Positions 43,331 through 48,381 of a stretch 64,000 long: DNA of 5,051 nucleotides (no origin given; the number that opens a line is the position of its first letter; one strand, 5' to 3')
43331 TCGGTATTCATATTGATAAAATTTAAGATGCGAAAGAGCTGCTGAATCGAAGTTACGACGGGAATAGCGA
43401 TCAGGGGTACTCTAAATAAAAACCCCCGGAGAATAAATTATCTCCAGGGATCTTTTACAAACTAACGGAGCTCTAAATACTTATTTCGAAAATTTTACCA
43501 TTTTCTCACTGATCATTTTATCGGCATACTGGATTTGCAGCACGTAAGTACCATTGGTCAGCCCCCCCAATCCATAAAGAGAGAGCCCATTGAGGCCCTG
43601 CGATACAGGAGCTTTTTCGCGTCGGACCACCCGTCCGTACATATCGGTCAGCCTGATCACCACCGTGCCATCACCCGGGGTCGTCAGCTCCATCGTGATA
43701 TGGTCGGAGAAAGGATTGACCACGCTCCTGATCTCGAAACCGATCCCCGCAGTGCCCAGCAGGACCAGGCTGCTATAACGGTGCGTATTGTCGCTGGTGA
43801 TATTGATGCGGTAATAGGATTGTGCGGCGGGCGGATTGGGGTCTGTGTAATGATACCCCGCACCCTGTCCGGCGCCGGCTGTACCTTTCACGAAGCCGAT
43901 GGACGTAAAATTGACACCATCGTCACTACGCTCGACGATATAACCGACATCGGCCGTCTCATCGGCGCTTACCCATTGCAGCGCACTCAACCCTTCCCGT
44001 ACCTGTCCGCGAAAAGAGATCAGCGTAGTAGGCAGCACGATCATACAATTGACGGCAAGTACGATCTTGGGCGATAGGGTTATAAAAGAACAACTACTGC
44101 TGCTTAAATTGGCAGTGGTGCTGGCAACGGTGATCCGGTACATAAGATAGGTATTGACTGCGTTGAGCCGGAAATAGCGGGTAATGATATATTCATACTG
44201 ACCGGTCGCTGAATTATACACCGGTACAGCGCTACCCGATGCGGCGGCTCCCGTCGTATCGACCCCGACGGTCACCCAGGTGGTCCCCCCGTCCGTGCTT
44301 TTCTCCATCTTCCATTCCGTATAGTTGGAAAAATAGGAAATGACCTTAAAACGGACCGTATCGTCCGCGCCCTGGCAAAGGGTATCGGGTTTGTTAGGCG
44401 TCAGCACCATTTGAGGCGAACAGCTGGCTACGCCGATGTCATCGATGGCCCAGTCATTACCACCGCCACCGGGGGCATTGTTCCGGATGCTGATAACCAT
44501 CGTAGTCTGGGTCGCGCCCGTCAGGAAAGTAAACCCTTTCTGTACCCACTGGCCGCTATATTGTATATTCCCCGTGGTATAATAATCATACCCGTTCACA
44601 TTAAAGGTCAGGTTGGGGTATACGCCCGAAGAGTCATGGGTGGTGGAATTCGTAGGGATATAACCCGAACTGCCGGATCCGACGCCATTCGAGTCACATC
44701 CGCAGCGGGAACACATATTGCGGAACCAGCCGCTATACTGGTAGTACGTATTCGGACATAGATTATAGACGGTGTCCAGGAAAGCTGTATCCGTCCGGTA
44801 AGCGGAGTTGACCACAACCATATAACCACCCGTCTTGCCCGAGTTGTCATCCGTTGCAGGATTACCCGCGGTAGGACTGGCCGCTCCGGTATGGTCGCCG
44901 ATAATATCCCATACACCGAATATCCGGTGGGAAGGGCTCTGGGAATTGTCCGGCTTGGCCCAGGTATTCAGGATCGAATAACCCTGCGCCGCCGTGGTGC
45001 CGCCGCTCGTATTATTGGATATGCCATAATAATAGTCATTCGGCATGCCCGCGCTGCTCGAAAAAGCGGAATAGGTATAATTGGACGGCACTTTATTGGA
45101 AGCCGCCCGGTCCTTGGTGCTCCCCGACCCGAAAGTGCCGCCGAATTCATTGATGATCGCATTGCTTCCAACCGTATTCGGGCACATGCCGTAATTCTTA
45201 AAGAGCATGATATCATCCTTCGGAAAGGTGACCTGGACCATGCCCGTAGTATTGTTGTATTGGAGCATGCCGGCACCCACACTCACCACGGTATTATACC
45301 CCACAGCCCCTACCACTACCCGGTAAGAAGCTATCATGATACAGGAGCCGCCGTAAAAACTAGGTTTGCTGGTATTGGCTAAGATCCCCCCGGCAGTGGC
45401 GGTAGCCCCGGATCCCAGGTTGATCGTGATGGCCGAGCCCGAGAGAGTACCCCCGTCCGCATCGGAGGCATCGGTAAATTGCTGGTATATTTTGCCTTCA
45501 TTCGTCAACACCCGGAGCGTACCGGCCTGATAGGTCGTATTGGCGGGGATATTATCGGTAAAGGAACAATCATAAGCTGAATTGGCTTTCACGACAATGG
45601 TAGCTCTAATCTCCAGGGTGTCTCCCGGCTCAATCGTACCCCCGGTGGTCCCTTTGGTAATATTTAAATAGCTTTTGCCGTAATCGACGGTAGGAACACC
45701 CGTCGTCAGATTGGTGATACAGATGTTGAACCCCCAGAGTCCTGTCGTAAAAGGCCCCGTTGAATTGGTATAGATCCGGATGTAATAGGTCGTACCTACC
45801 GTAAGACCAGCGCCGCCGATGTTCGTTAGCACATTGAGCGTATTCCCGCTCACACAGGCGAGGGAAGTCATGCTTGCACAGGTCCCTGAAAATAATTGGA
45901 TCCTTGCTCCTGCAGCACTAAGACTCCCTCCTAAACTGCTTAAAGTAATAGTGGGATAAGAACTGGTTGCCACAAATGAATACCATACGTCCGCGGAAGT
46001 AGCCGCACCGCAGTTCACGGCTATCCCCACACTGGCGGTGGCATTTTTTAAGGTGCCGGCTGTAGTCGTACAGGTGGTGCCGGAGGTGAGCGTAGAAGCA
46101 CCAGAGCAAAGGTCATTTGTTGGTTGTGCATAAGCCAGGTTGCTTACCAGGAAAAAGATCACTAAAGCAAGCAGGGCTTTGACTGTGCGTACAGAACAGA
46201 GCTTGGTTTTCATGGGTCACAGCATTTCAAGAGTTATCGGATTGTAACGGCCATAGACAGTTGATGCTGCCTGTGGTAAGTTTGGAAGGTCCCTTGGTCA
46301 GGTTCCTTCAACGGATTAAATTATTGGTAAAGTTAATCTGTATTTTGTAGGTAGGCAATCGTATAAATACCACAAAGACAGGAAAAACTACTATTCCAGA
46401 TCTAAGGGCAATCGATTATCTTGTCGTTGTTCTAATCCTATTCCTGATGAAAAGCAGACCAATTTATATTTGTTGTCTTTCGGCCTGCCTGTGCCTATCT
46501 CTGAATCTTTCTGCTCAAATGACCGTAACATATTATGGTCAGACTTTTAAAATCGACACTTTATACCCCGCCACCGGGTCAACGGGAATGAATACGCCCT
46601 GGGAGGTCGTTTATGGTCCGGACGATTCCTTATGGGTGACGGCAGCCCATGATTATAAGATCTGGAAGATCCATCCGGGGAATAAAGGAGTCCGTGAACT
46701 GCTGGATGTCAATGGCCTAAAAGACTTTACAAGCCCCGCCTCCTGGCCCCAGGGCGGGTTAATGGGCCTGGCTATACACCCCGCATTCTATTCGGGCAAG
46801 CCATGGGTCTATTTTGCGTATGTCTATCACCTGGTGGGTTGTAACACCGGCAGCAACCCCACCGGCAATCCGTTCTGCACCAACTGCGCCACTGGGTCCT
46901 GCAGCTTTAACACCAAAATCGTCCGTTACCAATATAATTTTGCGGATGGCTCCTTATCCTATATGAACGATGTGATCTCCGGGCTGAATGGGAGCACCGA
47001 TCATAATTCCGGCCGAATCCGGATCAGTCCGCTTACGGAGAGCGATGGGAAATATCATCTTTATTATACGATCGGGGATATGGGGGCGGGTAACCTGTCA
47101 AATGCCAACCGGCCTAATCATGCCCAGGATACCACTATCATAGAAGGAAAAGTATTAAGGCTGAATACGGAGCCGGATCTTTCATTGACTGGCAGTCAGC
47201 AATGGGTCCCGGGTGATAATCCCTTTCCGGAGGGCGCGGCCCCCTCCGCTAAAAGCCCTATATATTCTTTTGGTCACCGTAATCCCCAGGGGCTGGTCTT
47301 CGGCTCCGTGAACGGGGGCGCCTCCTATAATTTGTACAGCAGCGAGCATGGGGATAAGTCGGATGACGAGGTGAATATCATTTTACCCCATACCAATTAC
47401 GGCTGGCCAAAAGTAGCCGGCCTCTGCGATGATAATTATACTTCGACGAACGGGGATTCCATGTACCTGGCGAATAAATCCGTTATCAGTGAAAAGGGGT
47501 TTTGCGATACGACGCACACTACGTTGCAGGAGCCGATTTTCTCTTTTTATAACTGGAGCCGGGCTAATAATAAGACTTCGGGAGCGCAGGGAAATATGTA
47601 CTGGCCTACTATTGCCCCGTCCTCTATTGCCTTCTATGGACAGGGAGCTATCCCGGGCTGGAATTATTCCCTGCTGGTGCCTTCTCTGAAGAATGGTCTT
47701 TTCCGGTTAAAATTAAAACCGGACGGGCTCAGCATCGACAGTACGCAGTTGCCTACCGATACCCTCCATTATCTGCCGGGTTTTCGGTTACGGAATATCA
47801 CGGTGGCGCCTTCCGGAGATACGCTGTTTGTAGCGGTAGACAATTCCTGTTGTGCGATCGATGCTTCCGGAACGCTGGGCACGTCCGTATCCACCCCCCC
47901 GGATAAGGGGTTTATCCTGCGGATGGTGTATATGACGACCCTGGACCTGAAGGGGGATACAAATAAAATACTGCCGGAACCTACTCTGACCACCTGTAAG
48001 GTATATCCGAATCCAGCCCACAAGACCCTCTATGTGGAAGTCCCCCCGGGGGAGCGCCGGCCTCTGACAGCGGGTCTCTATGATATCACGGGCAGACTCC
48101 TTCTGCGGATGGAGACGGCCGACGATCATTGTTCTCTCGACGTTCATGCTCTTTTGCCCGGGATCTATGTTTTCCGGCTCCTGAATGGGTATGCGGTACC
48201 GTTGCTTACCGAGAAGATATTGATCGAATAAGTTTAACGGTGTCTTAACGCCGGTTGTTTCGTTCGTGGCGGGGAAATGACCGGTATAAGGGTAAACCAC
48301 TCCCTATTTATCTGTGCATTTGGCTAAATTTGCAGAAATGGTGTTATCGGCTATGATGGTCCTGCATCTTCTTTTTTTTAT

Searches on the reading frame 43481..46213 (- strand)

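Call 81: search_protein_families(library=pfam, proteins=[window:43481-46213:-], max_evalue=0.00001)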
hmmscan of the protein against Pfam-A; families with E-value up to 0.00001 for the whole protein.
window:43481-46213:- (910 aa): 1 family
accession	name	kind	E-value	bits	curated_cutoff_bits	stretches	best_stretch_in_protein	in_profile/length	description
PF23759.1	GBD_T9SS_assoc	-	4.1e-07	30.7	27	1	32-151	1-106/116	Galactose binding domain-like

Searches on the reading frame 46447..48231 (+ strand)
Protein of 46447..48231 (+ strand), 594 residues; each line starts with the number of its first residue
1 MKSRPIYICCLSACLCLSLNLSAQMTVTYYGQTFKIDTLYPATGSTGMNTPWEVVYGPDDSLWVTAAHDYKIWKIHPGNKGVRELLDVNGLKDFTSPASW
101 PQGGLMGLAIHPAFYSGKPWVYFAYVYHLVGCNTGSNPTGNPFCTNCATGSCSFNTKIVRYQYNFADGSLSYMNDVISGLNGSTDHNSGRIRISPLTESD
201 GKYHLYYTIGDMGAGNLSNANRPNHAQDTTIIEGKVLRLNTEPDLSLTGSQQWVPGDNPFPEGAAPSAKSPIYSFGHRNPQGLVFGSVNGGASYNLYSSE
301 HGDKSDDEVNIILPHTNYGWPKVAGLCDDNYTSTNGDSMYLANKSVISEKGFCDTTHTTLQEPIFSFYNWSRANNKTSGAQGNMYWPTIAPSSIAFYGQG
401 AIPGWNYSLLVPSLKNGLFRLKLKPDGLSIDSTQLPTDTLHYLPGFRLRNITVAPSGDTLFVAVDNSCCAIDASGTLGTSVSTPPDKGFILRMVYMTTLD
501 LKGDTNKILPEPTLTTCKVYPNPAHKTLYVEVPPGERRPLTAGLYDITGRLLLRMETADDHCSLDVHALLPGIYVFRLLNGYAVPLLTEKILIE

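Call 81: search_protein_families(library=pfam, proteins=[window:46447-48231:+], max_evalue=0.00001)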
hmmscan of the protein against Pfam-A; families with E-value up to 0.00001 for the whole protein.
window:46447-48231:+ (594 aa): 2 families
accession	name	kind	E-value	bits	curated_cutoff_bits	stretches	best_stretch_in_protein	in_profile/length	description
PF07995.17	GSDH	-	2.5e-41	142.5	25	1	49-333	2-230/332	Glucose / Sorbosone dehydrogenase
PF18962.6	Por_Secre_tail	-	7.5e-07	29.8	27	1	519-581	1-65/75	Secretion system C-terminal sorting domain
